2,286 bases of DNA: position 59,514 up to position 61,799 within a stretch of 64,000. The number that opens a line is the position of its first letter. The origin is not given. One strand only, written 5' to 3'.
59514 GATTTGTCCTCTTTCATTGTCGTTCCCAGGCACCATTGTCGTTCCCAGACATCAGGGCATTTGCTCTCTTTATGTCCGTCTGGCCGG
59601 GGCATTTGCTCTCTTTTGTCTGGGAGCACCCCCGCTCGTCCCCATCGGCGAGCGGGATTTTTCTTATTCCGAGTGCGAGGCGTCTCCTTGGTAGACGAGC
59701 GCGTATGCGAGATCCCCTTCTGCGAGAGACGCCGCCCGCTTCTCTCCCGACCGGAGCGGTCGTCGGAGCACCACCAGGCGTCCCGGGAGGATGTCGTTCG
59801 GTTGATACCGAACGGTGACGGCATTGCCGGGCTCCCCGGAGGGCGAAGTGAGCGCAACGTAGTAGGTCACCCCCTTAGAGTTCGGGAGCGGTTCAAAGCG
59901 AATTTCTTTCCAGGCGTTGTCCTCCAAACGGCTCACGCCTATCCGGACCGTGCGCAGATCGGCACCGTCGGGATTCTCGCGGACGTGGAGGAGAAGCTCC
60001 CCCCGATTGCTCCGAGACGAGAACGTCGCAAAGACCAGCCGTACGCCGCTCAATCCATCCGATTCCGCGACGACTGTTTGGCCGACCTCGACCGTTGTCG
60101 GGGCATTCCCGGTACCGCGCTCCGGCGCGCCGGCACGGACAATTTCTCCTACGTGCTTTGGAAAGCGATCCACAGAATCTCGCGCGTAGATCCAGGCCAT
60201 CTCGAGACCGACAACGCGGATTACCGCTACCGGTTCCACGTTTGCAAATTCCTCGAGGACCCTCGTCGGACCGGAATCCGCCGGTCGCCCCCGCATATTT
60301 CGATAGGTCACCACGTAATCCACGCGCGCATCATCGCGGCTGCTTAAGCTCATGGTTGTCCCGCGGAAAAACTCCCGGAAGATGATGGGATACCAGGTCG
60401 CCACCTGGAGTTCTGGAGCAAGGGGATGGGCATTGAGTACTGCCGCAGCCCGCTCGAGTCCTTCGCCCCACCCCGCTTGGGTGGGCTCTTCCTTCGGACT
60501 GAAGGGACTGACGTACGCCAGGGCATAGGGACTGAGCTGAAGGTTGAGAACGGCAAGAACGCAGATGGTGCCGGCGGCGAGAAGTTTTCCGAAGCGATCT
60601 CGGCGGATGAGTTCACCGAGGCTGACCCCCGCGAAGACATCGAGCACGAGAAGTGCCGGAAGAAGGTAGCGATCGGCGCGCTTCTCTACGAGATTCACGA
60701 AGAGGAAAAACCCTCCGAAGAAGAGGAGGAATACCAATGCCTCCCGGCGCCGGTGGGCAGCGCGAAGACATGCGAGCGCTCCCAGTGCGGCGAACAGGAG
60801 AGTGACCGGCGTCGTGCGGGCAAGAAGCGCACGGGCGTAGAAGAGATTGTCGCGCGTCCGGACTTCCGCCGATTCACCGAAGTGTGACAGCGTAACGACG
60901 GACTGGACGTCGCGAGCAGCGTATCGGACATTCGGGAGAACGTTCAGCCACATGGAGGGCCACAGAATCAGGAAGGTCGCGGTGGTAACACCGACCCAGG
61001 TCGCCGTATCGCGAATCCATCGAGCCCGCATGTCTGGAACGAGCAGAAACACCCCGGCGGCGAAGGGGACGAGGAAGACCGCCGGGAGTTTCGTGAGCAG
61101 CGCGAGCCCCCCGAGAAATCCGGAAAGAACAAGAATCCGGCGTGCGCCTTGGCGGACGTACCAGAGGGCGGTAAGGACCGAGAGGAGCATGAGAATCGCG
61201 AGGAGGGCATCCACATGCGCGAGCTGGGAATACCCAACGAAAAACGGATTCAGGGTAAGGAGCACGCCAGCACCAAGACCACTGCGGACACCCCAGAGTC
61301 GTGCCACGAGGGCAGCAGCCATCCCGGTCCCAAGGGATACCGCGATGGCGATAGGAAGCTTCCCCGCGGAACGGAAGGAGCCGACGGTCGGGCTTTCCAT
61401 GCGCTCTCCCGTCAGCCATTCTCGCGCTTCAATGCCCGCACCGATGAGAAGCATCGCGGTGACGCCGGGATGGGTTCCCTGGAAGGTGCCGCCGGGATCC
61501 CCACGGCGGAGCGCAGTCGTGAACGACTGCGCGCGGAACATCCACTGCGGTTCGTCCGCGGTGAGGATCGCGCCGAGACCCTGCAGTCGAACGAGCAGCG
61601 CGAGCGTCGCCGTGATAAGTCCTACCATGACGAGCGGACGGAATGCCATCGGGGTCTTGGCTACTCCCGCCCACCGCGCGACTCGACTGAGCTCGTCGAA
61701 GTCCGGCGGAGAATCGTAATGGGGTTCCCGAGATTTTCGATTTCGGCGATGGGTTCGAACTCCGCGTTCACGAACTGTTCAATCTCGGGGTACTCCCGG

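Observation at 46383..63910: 17-kb envelope glycosylation locus: mreB-GT4-secA linkage, four coupled GT4 genes, and at least three tandem ArnT/PMT-like GT-C paralogs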

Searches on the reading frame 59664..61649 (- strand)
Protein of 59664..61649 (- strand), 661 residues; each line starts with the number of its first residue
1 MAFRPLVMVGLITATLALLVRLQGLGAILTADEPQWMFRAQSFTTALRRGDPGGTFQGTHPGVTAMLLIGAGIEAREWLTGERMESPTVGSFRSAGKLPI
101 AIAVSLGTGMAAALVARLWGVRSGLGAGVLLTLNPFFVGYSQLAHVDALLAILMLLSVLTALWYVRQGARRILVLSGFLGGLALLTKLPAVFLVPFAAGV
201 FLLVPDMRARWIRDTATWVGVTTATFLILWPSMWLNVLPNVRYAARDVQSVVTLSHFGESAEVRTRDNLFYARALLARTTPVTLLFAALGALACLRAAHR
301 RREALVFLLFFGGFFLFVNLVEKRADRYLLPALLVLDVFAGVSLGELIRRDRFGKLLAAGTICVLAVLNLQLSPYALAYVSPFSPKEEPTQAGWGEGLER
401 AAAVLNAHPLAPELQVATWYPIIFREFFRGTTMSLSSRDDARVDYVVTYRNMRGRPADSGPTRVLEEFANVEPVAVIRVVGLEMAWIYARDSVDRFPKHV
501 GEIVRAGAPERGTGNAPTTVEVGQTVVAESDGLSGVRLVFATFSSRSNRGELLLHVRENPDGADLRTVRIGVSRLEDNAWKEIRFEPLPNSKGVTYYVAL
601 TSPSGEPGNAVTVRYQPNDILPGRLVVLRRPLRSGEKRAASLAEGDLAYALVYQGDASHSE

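Call 5: search_protein_families(library=pfam, proteins=[window:59664-61649:-], max_evalue=0.1)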
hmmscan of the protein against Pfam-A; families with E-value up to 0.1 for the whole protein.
window:59664-61649:- (661 aa): 4 families
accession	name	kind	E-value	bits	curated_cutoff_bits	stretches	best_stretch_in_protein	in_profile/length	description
PF13231.12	PMT_2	-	9.7e-13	49.1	26.1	1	96-234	24-160/160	Dolichyl-phosphate-mannose-protein mannosyltransferase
PF02366.24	PMT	-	0.0013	18.8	22.7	1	104-234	93-232/245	Dolichyl-phosphate-mannose-protein mannosyltransferase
PF09858.14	DUF2085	-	0.037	14.9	25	0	109-184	13-87/90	Predicted membrane protein (DUF2085)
PF04246.17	RseC_MucC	-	0.073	13.4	24.4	1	256-326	49-119/130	Positive regulator of sigma(E), RseC/MucC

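Call 10: find_encoding_contigs(protein=window:59664-61649:-, flank=10000, max_places=6)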
Protein window:59664-61649:- (661 aa): 2 contigs read that carry it; 1 place shown.
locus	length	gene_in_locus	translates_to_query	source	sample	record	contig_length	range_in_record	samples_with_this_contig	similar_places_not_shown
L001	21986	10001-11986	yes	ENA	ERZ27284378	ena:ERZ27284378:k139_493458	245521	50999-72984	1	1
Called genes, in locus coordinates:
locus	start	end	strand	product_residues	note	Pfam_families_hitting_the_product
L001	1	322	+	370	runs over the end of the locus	PF01073:3Beta_HSD, PF01370:Epimerase, PF02719:Polysacc_synt_2, PF04321:RmlD_sub_bind, PF07993:NAD_binding_4 (faint), PF16363:GDP_Man_Dehyd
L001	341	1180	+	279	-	PF01073:3Beta_HSD (weak), PF01370:Epimerase, PF04321:RmlD_sub_bind, PF02719:Polysacc_synt_2 (weak), PF16363:GDP_Man_Dehyd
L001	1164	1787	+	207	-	PF13580:SIS_2, PF01380:SIS (weak)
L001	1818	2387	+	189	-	PF13242:Hydrolase_like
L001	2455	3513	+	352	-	PF13518:HTH_28, PF13565:HTH_32, PF13683:rve_3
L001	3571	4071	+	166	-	PF01467:CTP_transf_like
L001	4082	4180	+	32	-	-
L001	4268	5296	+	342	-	PF00535:Glycos_transf_2, PF10111:Glyco_tranf_2_2 (weak), PF13641:Glyco_tranf_2_3 (weak)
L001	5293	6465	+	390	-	PF13439:Glyco_transf_4, PF13579:Glyco_trans_4_4, PF20706:GT4-conflict, PF00534:Glycos_transf_1, PF13692:Glyco_trans_1_4, PF13524:Glyco_trans_1_2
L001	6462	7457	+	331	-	PF04321:RmlD_sub_bind, PF01073:3Beta_HSD, PF01370:Epimerase, PF16363:GDP_Man_Dehyd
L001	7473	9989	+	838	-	-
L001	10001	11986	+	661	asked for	PF13231:PMT_2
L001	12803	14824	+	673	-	PF02366:PMT (weak), PF13231:PMT_2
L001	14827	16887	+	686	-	-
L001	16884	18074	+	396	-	PF13439:Glyco_transf_4, PF13579:Glyco_trans_4_4, PF13477:Glyco_trans_4_2 (weak), PF20706:GT4-conflict, PF00534:Glycos_transf_1, PF13692:Glyco_trans_1_4, PF13524:Glyco_trans_1_2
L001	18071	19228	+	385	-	PF13439:Glyco_transf_4, PF20706:GT4-conflict, PF00534:Glycos_transf_1, PF13692:Glyco_trans_1_4, PF13524:Glyco_trans_1_2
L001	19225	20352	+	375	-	PF13439:Glyco_transf_4, PF13579:Glyco_trans_4_4, PF00534:Glycos_transf_1, PF20706:GT4-conflict, PF13692:Glyco_trans_1_4, PF13524:Glyco_trans_1_2 (weak)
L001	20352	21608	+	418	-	PF13439:Glyco_transf_4 (weak), PF13579:Glyco_trans_4_4, PF20706:GT4-conflict (faint), PF00534:Glycos_transf_1, PF13692:Glyco_trans_1_4, PF13524:Glyco_trans_1_2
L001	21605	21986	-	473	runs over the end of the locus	PF08308:PEGA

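Call 11: search_protein_families(library=ncbifam, proteins=[window:59664-61649:-], max_evalue=0.01)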
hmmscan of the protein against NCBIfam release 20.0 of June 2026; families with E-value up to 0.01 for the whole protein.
window:59664-61649:- (661 aa): 1 family
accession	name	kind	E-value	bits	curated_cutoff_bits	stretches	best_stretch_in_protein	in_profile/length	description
TIGR03663.1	TIGR03663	subfamily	4e-07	29.4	126.25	1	123-387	99-378/435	flippase activity-associated protein Agl23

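Call 12: find_homologous_proteins(query=window:59664-61649:-, max_evalue=0.00001)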
Query window:59664-61649:- (661 aa): 43 proteins with E <= 0.00001 among 8000 candidates.
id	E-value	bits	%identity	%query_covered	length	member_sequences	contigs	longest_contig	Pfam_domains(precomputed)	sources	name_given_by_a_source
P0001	0.0e+0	1454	100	100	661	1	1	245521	PF13231.13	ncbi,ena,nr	ncbi:MAG: dolichyl-phosphate-mannose-protein mannosyltransferase [Parcubacteria group bacterium Gr01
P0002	0.0e+0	1076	76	96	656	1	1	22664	PF13231.13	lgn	-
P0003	5.8e-297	1004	71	98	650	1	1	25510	PF02366.25,PF13231.13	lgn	-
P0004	6.8e-292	988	70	98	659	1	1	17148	PF13231.13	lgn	-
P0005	9.0e-288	974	68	100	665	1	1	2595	PF13231.13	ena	-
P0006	5.4e-287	971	75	90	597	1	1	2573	PF13231.13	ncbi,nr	ncbi:MAG: glycosyltransferase family 39 protein, partial [bacterium]|nr:glycosyltransferase family 3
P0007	6.9e-264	895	64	100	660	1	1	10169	PF13313.12,PF02366.25,PF13231.13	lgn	-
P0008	3.2e-237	807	59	99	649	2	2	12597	PF13231.13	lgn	-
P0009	7.2e-237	806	59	98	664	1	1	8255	PF13231.13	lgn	-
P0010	4.9e-226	770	57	98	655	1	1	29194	PF02366.25,PF13231.13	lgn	-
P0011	3.2e-218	744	67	76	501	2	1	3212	-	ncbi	ncbi:MAG: hypothetical protein G01um1014106_571, partial [Parcubacteria group bacterium Gr01-1014_10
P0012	7.1e-212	723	55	98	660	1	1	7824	PF13231.13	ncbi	-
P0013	6.2e-211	720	55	99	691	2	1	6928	PF02366.25,PF13231.13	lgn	-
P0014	2.0e-210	718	54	99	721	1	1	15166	PF13231.13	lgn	-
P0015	1.8e-209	715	54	98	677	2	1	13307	PF02366.25,PF13231.13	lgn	-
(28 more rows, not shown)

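Call 14: search_solved_structures(query=window:59664-61649:-, max_evalue=1, show_alignments=2)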
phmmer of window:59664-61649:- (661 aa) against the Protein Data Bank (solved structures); distinct sequences matched with E-value up to 1: 0.

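Call 16: search_solved_structures(query=L001:7473-9989:+, max_evalue=10)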
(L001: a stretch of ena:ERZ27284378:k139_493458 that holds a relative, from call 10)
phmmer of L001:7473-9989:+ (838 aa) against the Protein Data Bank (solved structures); distinct sequences matched with E-value up to 10: 0.

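Call 19: search_solved_structures(query=A1, max_evalue=1, show_alignments=2)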
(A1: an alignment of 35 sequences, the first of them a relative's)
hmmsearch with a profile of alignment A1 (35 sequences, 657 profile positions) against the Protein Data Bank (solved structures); distinct sequences matched with E-value up to 1: 6.
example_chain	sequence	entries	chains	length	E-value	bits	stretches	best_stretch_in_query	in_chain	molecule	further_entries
5ezm_A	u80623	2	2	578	5.2e-07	31.4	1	97-377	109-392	4-amino-4-deoxy-L-arabinose transferase or related glycosyltransferases of PMT family | 4-amino-4-deoxy-L-arabinose (L-Ara4N) transferase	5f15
9i5k_A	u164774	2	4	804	0.00035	22.1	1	103-210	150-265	Dolichyl-phosphate-mannose--protein mannosyltransferase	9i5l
9s6t_A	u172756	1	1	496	0.008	17.6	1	292-380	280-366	Mannosyltransferase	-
6p25_A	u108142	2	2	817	0.014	16.8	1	52-211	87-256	Dolichyl-phosphate-mannose--protein mannosyltransferase 1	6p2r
6p25_B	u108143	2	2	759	0.063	14.6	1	8-223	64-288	Dolichyl-phosphate-mannose--protein mannosyltransferase 2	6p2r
9s6s_A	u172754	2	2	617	0.69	11.2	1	265-363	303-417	Alpha-1,2-mannosyltransferase ALG9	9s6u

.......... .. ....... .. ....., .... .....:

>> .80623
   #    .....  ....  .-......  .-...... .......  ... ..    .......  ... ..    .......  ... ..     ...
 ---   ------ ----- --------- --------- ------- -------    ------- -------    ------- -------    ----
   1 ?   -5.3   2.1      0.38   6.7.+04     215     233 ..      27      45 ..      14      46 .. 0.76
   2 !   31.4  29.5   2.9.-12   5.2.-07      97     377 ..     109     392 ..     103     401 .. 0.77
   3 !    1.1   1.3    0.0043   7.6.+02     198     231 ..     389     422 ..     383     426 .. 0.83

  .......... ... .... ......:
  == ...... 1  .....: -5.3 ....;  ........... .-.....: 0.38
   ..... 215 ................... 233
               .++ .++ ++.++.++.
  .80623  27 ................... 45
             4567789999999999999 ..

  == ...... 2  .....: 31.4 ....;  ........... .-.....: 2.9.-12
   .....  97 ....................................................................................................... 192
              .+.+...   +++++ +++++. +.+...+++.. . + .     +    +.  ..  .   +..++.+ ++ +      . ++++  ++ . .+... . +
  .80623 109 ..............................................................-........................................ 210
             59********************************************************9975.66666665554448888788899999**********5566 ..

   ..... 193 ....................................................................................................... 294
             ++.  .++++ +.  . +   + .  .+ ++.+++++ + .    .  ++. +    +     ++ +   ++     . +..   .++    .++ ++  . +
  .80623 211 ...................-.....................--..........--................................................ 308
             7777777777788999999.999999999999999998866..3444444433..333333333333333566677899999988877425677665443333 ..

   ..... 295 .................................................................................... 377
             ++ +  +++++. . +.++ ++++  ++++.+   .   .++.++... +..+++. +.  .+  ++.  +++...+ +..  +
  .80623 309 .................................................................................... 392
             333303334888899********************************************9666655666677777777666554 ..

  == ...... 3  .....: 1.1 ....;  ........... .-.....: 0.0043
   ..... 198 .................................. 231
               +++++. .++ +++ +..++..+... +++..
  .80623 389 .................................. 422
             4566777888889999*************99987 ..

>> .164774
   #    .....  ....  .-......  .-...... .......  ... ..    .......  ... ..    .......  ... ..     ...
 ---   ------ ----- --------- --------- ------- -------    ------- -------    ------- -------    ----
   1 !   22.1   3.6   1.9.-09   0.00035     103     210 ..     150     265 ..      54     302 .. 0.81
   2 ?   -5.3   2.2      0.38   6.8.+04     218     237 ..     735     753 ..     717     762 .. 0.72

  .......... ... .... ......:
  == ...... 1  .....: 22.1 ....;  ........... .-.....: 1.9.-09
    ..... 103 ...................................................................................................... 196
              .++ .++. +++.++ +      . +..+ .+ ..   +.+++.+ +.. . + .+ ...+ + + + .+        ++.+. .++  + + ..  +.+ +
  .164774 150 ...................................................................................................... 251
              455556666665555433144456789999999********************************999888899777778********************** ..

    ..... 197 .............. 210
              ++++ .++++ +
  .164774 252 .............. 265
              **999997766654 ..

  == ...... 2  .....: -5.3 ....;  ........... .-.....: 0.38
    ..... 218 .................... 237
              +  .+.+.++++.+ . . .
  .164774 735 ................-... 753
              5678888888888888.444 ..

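Call 21: find_homologous_proteins(query=L001:7473-9989:+, max_evalue=0.001)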
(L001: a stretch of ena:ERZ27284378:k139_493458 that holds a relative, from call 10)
Query L001:7473-9989:+ (838 aa): 15 proteins with E <= 0.001 among 8000 candidates.
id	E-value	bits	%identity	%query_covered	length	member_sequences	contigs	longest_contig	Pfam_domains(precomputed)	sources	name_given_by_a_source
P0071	0.0e+0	1841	100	100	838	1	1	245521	-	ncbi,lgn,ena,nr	ncbi:MAG: hypothetical protein G01um101438_202 [Parcubacteria group bacterium Gr01-1014_38]|nr:MAG: 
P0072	0.0e+0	1260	70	98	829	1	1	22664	-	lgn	-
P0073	0.0e+0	1165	65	99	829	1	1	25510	-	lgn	-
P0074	0.0e+0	1084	63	95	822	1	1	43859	-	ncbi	-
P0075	4.9e-251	854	51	98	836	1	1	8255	-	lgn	-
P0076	3.9e-247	841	55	95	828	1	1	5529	PF13231.13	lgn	-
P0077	1.6e-239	816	52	96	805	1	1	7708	-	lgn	-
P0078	1.7e-238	812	52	97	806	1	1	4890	-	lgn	-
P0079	2.7e-236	805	52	94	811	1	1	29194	-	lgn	-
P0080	1.3e-228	779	48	95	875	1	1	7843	-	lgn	-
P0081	1.0e-226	773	49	97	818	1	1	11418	-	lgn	-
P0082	3.8e-214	732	49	95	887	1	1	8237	PF13231.13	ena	-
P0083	5.5e-200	685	46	96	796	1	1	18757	-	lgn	-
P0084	6.6e-188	645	45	97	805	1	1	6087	PF13231.13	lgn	-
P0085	8.6e-13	66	40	15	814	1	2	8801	-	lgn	-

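Call 30: find_encoding_contigs(protein=P0079, flank=10000, max_places=2)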
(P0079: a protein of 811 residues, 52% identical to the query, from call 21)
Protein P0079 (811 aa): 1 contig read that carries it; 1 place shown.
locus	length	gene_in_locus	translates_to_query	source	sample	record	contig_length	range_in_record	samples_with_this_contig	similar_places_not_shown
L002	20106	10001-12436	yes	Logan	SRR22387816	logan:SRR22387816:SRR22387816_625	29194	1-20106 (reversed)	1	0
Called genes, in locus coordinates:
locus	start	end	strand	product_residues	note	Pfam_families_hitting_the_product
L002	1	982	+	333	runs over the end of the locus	PF01073:3Beta_HSD, PF01370:Epimerase, PF02719:Polysacc_synt_2, PF04321:RmlD_sub_bind, PF07993:NAD_binding_4 (faint), PF13460:NAD_binding_10 (weak), PF16363:GDP_Man_Dehyd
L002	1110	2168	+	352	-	PF01073:3Beta_HSD, PF01370:Epimerase, PF02719:Polysacc_synt_2, PF04321:RmlD_sub_bind, PF16363:GDP_Man_Dehyd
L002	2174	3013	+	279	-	PF01370:Epimerase, PF02719:Polysacc_synt_2 (faint), PF04321:RmlD_sub_bind, PF16363:GDP_Man_Dehyd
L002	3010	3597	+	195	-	PF13580:SIS_2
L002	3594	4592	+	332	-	PF00294:PfkB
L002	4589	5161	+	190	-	PF13242:Hydrolase_like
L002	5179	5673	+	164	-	PF01467:CTP_transf_like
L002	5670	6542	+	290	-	PF00483:NTP_transferase, PF12804:NTP_transf_3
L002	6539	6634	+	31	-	-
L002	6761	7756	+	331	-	PF00535:Glycos_transf_2, PF13641:Glyco_tranf_2_3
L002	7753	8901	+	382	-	PF13439:Glyco_transf_4, PF13579:Glyco_trans_4_4, PF20706:GT4-conflict, PF00534:Glycos_transf_1, PF13692:Glyco_trans_1_4, PF13524:Glyco_trans_1_2 (weak)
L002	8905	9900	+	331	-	PF04321:RmlD_sub_bind, PF01073:3Beta_HSD, PF01370:Epimerase, PF02719:Polysacc_synt_2 (faint), PF16363:GDP_Man_Dehyd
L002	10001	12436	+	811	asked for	-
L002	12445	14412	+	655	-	PF02366:PMT (weak), PF13231:PMT_2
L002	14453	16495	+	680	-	PF13231:PMT_2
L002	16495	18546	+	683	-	-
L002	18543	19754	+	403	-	PF13439:Glyco_transf_4, PF13579:Glyco_trans_4_4, PF20706:GT4-conflict, PF00534:Glycos_transf_1, PF13692:Glyco_trans_1_4, PF13524:Glyco_trans_1_2 (weak)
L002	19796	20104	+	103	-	?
